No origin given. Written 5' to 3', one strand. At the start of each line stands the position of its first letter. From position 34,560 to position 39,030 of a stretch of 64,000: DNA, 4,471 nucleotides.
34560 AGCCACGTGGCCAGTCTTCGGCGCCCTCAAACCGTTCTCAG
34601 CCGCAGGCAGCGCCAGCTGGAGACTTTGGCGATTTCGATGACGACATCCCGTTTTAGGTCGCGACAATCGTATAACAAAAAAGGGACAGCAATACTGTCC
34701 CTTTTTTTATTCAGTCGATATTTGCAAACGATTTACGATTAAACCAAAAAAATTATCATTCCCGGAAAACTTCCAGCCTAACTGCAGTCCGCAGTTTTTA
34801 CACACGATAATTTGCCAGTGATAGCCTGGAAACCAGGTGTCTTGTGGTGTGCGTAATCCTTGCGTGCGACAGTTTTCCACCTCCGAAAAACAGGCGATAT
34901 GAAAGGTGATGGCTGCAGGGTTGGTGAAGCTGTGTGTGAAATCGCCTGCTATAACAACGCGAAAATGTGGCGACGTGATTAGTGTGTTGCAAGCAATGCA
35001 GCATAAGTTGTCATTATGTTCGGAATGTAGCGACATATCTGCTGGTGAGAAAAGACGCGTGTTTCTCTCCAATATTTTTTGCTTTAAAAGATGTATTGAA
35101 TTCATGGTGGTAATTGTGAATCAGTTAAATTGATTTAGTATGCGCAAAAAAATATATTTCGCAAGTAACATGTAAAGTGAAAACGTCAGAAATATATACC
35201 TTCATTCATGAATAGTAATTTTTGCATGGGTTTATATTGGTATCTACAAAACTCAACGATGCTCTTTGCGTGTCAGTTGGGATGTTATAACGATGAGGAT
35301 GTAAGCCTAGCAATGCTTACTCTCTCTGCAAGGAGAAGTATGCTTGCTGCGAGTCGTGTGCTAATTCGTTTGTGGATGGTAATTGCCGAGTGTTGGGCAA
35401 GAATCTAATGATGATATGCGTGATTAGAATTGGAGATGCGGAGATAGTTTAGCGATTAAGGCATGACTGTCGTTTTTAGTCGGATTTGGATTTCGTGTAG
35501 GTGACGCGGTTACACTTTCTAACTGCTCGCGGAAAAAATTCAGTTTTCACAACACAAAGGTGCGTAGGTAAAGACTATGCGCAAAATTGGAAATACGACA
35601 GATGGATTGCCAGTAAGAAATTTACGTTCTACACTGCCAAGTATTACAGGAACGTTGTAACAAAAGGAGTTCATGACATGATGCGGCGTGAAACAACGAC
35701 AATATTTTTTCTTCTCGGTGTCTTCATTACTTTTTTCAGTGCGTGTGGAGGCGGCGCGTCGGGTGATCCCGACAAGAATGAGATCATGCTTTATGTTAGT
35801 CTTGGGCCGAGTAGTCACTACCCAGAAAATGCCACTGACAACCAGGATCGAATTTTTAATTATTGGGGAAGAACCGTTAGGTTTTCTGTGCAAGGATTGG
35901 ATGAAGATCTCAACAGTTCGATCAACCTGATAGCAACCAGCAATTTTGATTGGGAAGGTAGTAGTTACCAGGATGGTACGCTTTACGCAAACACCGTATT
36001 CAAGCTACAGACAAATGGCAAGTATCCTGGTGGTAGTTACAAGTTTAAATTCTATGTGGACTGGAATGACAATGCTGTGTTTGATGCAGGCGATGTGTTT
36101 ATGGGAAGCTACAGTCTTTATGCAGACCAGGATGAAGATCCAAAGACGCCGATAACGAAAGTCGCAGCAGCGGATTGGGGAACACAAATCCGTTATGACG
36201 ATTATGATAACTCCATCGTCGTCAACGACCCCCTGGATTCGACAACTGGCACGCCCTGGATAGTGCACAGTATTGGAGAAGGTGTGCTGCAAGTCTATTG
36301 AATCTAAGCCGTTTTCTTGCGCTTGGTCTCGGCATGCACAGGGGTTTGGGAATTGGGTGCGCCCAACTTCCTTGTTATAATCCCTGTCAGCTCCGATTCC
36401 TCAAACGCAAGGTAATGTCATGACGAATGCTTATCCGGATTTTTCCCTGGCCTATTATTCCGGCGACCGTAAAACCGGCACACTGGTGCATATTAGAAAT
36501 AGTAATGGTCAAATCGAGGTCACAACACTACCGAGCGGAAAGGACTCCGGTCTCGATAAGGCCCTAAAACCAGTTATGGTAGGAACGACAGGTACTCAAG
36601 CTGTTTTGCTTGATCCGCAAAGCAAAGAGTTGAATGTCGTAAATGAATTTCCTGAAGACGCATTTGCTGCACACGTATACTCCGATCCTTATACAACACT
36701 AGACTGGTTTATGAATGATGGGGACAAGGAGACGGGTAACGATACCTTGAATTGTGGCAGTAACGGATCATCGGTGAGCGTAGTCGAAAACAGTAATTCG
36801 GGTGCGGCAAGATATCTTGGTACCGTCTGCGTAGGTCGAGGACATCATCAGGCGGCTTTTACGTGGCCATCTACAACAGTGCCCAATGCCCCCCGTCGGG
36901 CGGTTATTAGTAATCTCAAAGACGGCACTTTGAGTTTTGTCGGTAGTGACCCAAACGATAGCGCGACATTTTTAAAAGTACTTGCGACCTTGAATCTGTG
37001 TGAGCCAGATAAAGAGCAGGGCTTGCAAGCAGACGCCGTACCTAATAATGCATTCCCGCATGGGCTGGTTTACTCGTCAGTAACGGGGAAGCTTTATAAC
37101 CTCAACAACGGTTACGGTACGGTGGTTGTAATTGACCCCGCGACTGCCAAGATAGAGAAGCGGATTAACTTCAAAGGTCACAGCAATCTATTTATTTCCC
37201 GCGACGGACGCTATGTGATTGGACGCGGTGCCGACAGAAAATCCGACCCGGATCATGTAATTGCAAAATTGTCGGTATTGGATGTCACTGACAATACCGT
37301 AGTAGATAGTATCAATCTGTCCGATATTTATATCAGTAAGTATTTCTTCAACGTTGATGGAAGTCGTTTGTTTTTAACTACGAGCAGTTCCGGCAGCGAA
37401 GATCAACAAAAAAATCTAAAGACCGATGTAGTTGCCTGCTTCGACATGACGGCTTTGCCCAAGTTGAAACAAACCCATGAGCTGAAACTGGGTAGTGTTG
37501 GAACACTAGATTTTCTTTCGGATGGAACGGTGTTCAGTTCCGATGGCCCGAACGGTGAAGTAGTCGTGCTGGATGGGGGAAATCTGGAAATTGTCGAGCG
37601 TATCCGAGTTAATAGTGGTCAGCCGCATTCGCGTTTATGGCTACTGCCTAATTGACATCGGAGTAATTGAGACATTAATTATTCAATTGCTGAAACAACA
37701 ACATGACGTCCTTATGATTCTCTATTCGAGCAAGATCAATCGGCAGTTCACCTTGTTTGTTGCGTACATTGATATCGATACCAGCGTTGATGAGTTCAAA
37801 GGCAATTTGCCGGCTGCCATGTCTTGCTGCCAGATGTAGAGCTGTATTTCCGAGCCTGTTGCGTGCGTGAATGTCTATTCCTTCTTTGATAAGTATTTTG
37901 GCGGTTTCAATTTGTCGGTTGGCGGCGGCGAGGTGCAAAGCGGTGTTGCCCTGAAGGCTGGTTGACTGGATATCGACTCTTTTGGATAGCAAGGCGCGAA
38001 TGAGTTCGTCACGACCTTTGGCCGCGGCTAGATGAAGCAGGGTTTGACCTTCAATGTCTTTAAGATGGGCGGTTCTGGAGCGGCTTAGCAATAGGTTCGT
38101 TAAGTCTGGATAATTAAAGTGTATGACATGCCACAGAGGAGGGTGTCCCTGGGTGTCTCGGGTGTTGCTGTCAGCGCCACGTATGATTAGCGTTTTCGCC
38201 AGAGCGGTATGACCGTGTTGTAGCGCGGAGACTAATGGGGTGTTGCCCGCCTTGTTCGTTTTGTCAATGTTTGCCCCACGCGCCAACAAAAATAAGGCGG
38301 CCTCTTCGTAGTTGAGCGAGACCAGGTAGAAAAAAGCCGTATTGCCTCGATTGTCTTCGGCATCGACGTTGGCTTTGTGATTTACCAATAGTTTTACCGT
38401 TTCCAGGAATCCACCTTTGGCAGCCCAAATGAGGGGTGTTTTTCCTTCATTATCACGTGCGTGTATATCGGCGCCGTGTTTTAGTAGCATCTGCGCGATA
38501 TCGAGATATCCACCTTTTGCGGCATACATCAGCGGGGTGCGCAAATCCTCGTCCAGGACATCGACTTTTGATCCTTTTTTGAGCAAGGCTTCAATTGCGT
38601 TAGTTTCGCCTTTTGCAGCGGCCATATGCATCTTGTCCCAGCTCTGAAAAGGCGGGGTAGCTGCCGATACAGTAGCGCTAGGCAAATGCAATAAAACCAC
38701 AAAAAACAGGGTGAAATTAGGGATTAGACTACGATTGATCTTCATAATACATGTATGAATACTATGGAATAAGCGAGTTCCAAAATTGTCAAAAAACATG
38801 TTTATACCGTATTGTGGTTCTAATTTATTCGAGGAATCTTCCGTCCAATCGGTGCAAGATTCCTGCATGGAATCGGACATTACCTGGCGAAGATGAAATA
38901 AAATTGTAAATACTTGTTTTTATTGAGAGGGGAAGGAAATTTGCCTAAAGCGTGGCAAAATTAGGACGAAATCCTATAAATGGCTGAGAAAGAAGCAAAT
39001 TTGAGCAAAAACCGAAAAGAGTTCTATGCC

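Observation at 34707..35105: Bacterial cereblon-like CULT domain with an intact tri-Trp ligand cage, next to ssb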

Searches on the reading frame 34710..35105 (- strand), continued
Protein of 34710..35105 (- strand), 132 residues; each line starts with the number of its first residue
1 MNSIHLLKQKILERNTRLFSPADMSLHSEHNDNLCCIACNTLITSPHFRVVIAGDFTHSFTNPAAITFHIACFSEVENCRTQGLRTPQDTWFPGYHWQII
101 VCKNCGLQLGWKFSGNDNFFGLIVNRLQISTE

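Call 45: search_protein_families(library=pfam, alignment_id=A4, max_evalue=0.00001)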
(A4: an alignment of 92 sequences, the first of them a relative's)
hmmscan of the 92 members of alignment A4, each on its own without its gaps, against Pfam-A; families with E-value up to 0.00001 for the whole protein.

A. member 1, L002:3472-4191:- (240 aa): 1 family
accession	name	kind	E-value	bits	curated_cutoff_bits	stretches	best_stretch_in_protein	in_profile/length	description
PF01988.24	VIT1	-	2.8e-53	181.4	28.1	1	17-226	1-213/214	VIT family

B. families by the number of members that match (of 92 scanned): 76 families (the first 25 are shown)
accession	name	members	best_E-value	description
PF13549.11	ATP-grasp_5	3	6.9e-71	ATP-grasp domain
PF13607.11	Succ_CoA_lig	3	1.9e-50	Succinyl-CoA ligase like flavodoxin domain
PF00005.33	ABC_tran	3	1.2e-31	ABC transporter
PF13380.12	CoA_binding_2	3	5.4e-28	CoA binding domain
PF02629.25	CoA_binding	3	6.2e-14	CoA binding domain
PF00702.32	Hydrolase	3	1.7e-10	haloacid dehalogenase-like hydrolase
PF07690.21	MFS_1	2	3.4e-52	Major Facilitator Superfamily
PF01551.29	Peptidase_M23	2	4.2e-31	Peptidase family M23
PF11376.13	DUF3179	2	9.6e-30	Protein of unknown function (DUF3179)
PF08352.17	oligo_HPY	2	2.6e-19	Oligopeptide/dipeptide transporter, C-terminal region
PF13426.13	PAS_9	2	1e-14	PAS domain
PF08447.18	PAS_3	2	4.7e-11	PAS fold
PF00989.32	PAS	2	3.4e-10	PAS fold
PF03692.20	CxxCxxCC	2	5.4e-10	Putative zinc- or iron-chelating domain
PF02463.25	SMC_N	2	4.6e-08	RecF/RecN/SMC N terminal domain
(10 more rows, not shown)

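Call 52: find_encoding_contigs(protein=P0003, flank=5000, max_places=4)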
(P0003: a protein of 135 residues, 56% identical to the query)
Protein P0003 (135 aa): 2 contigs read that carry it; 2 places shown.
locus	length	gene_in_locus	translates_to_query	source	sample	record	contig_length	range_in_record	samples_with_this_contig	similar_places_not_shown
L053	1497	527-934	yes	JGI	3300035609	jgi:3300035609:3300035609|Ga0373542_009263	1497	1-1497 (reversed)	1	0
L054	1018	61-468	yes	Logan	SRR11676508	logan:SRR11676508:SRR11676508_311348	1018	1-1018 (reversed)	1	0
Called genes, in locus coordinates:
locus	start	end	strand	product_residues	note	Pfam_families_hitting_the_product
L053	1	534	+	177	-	?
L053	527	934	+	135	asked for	-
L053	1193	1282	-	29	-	-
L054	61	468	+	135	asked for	-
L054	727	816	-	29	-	-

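Call 53: find_encoding_contigs(protein=P0002, flank=5000, max_places=4)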
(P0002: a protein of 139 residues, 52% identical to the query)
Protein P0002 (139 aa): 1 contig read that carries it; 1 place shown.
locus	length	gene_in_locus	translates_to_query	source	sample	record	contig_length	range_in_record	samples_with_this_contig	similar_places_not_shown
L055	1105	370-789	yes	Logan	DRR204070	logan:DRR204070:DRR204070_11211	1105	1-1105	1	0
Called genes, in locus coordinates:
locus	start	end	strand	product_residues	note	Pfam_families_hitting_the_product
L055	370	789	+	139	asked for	-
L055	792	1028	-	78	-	PF00027:cNMP_binding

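Call 54: search_protein_families(library=pfam, proteins=[L053:1-531:+, L055:795-1028:-], max_evalue=0.01)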
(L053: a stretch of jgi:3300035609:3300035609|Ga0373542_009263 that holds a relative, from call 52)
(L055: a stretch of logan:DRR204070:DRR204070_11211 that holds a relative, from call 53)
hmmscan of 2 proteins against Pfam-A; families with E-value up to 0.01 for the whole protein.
L053:1-531:+ (177 aa): 2 families
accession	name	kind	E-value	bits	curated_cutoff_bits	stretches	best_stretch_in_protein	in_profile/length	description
PF04245.18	NA37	-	5.3e-30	105.4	24.6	1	4-163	162-324/325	37-kD nucleoid-associated bacterial protein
PF06798.17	PrkA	-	0.004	17.3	25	1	35-121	147-231/255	PrkA serine protein kinase C-terminal domain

L055:795-1028:- (78 aa): 1 family
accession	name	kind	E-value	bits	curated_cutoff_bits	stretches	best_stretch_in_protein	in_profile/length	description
PF00027.35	cNMP_binding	-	1.3e-08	35.1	27.5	1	4-46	47-89/89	Cyclic nucleotide-binding domain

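Call 61: list_cluster_members(proteins=[P0001, window:34710-35036:-, P0004, P0007, P0008, P0009, P0010, P0011, P0012, P0014])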
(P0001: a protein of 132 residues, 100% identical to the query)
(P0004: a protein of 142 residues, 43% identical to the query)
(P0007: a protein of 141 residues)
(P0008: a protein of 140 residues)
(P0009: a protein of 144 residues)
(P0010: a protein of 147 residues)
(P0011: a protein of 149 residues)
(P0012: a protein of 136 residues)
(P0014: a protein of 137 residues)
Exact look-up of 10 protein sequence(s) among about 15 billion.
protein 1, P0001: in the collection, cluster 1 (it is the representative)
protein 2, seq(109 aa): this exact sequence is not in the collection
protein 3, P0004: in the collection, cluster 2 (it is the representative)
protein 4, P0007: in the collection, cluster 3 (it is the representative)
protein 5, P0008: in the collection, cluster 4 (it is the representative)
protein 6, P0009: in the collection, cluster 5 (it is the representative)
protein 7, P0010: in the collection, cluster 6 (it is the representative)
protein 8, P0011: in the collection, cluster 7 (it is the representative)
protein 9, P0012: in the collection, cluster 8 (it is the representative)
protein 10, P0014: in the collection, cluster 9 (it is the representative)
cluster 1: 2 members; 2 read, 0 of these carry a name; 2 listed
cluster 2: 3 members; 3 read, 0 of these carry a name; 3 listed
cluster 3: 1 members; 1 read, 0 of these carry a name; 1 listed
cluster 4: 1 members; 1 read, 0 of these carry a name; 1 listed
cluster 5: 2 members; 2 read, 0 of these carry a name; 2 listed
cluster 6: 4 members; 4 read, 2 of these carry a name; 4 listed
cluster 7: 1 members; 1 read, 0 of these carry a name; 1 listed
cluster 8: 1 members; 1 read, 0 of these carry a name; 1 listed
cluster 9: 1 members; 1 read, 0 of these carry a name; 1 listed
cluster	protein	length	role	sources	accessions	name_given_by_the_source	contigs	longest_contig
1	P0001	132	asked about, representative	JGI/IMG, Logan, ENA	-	-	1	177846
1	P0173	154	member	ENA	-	-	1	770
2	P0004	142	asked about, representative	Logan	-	-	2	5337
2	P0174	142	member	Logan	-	-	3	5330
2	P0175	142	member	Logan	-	-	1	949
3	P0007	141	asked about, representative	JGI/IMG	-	-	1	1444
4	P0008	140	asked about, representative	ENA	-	-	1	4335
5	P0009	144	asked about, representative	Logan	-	-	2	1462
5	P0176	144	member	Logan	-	-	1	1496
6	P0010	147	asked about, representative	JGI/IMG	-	hypothetical protein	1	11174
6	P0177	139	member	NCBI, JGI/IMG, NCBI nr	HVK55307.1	MAG TPA: cereblon family protein [Burkholderiales bacterium] | cereblon family protein [Burkholderiales bacterium]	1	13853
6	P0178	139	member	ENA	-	-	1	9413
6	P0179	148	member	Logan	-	-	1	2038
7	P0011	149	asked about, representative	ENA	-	-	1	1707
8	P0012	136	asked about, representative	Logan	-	-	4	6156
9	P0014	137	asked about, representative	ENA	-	-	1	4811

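Call 63: search_protein_families(library=pfam, proteins=[P0112, P0032, P0125, P0122, P0067, P0095, P0073, P0138, P0029, P0033], max_evalue=0.01)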
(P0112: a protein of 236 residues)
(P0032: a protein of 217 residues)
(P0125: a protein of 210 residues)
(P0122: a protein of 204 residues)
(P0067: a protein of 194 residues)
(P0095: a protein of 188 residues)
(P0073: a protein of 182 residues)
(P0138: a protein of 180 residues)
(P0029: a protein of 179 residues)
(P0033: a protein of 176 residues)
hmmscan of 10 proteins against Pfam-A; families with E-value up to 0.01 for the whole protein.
P0112 (236 aa): 0 families

P0032 (217 aa): 0 families

P0125 (210 aa): 0 families

P0122 (204 aa): 0 families

P0067 (194 aa): 1 family
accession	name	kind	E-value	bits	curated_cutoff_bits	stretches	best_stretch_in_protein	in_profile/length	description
PF03226.21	Yippee-Mis18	-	0.0083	16.7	26.6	0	87-166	3-72/108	Yippee zinc-binding/DNA-binding /Mis18, centromere assembly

P0095 (188 aa): 0 families

P0073 (182 aa): 1 family
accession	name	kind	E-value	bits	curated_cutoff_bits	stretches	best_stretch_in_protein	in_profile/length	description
PF03226.21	Yippee-Mis18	-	0.00065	20.3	26.6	1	83-165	3-75/108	Yippee zinc-binding/DNA-binding /Mis18, centromere assembly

P0138 (180 aa): 1 family
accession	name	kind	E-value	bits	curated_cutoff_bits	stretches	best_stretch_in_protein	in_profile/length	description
PF03226.21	Yippee-Mis18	-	0.0006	20.4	26.6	0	139-162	52-75/108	Yippee zinc-binding/DNA-binding /Mis18, centromere assembly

P0029 (179 aa): 0 families

P0033 (176 aa): 0 families

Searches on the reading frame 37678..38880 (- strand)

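Call 16: search_protein_families(library=pfam, proteins=[window:37678-38880:-], max_evalue=0.001)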
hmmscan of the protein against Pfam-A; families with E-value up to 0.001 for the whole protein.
window:37678-38880:- (401 aa): 7 families
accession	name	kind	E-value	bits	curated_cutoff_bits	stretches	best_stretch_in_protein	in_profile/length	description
PF12796.13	Ank_2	-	1.3e-58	195.9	27.3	5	252-341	4-90/90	Ankyrin repeats (3 copies)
PF00023.36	Ank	-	3e-58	190.9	21.1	5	114-144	3-33/33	Ankyrin repeat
PF13637.12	Ank_4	-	9.8e-53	175.4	22.7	5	282-331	1-50/50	Ankyrin repeats (many copies)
PF13606.12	Ank_3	-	3.7e-45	146.4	22.3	3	344-372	2-30/30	Ankyrin repeat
PF13857.12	Ank_5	-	1.3e-42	143.8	27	5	99-151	1-54/56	Ankyrin repeats (many copies)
PF24521.3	Ank_KRIT1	-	4.3e-10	39.9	80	1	82-176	20-114/149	KRIT1 ankyrin-repeats domain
PF23745.1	ANK_LRRK2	-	5.1e-05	23.6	27.5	0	108-170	25-88/130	LRRK2 ANK repeat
